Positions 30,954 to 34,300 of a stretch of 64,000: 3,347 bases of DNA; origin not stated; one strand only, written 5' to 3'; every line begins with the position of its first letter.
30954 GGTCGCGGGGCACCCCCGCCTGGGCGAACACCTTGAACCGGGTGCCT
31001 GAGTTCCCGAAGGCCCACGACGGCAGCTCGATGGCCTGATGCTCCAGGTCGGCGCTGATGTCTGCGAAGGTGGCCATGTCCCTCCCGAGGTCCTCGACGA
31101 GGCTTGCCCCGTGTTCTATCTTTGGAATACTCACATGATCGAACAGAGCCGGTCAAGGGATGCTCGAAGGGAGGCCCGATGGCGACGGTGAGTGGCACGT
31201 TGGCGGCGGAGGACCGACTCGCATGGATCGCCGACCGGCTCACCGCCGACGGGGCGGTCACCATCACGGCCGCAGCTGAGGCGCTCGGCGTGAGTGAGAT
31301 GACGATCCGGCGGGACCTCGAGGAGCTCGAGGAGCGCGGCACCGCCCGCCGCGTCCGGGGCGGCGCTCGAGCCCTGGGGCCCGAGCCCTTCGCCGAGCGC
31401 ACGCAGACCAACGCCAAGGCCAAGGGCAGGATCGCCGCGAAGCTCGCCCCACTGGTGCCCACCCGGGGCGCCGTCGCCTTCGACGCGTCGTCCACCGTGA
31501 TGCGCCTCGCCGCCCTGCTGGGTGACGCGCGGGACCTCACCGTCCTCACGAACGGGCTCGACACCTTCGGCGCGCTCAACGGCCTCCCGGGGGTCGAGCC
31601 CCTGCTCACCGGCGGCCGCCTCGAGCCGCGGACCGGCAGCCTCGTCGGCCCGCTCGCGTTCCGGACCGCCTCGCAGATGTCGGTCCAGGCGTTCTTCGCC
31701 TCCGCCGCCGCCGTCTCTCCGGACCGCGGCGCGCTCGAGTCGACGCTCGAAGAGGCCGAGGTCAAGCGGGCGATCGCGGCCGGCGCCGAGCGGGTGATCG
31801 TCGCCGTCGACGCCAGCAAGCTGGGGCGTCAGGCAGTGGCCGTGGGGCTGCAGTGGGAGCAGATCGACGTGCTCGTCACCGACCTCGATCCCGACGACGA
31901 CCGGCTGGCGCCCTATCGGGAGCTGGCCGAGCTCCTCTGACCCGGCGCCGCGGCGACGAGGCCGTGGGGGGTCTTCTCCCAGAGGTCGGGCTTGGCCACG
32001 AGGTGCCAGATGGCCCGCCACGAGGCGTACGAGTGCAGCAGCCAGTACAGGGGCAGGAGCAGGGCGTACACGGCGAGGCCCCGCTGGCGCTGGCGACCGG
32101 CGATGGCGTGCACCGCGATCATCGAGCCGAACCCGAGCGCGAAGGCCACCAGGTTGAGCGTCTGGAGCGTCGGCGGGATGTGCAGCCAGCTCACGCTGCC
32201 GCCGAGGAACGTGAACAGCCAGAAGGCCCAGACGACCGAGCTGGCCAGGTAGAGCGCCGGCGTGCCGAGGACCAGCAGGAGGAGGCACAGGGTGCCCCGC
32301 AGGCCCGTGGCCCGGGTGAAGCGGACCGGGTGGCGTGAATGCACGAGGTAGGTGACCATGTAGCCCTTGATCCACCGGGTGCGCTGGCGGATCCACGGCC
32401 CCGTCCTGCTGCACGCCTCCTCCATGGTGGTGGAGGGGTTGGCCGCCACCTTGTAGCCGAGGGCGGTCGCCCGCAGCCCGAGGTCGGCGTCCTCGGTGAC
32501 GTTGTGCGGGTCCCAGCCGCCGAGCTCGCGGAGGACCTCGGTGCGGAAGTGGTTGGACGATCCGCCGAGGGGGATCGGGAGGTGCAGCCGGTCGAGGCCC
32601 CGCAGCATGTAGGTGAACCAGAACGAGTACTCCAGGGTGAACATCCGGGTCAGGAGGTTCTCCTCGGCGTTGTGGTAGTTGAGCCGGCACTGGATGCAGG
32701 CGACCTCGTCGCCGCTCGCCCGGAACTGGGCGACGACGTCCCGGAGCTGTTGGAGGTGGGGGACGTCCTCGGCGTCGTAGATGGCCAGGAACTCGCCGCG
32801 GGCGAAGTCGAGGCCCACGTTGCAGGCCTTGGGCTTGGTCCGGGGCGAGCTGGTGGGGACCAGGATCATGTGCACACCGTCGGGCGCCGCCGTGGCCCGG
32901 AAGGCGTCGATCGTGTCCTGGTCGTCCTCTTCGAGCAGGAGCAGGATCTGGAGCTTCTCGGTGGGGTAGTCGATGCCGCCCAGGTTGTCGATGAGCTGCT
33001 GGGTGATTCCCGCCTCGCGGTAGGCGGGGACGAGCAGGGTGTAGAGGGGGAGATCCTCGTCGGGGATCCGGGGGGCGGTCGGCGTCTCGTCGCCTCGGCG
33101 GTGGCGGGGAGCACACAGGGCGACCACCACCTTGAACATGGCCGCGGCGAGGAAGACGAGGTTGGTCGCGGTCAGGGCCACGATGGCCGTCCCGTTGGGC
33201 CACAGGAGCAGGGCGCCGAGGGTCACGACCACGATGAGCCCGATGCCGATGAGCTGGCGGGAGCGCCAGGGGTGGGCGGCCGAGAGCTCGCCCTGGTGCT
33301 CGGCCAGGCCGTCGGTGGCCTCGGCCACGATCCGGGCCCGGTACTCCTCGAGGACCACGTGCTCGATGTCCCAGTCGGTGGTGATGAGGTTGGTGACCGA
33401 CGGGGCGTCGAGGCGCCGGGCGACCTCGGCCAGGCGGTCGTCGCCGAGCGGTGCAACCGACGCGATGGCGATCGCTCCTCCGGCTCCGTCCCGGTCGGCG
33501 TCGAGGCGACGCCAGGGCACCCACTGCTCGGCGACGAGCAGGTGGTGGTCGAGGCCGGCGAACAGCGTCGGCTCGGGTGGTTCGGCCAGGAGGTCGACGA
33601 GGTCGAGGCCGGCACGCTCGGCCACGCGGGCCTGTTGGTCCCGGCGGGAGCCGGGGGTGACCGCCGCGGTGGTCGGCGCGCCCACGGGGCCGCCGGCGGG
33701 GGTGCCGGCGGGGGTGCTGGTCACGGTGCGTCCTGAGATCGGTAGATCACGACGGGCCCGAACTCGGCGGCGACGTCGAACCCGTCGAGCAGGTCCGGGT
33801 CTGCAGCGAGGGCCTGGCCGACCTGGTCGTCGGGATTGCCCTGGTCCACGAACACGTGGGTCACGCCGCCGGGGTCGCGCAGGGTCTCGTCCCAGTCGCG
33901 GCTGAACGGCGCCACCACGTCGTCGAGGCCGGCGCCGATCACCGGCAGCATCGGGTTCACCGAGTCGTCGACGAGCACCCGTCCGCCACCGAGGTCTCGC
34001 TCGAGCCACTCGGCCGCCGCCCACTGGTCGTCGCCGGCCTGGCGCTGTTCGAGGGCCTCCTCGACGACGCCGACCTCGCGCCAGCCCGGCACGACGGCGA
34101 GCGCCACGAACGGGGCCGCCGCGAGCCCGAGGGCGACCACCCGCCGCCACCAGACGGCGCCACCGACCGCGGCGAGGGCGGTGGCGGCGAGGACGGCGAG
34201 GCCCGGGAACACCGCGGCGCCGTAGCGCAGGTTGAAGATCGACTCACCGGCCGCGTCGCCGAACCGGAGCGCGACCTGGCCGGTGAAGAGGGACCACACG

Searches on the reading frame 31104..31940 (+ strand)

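Call 17: search_protein_families(library=pfam, proteins=[window:31104-31940:+], max_evalue=0.001)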
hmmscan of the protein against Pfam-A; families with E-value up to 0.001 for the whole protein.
window:31104-31940:+ (278 aa): 5 families
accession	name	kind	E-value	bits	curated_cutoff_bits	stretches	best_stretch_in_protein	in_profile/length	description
PF00455.28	DeoRC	-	1.8e-39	135.7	31.8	1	103-260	2-159/160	DeoR C terminal sensor domain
PF08220.18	HTH_DeoR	-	7.1e-16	58.1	21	1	38-90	1-53/57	DeoR-like helix-turn-helix domain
PF08279.18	HTH_11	-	6.1e-06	26.5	25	1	45-79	8-43/55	HTH domain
PF25213.1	HVO_A0261_N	-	0.00058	20.1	35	0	49-87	22-60/86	HVO_A0261 N-terminal domain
PF00392.27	GntR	-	0.0008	19.5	27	0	45-87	17-60/64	Bacterial regulatory proteins, gntR family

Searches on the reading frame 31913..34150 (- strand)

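Call 17: search_protein_families(library=pfam, proteins=[window:31913-34150:-], max_evalue=0.001)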
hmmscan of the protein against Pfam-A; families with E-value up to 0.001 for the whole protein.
window:31913-34150:- (745 aa): 5 families
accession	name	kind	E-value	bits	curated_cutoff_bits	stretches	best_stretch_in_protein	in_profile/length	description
PF13641.12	Glyco_tranf_2_3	-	5.1e-25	89.3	27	1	370-596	3-230/230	Glycosyltransferase like family 2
PF13632.12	Glyco_trans_2_3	-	5.9e-25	88.7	27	1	457-647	4-189/198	Glycosyl transferase family group 2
PF00535.33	Glycos_transf_2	-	1.5e-07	31.9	23.3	1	372-523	2-148/168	Glycosyl transferase family 2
PF13506.12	Glyco_transf_21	-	7.5e-07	29.2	21.7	1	427-594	4-173/174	Glycosyl transferase family 21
PF05157.20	MshEN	-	7.5e-05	23.1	23.1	1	181-264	2-78/90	MshEN domain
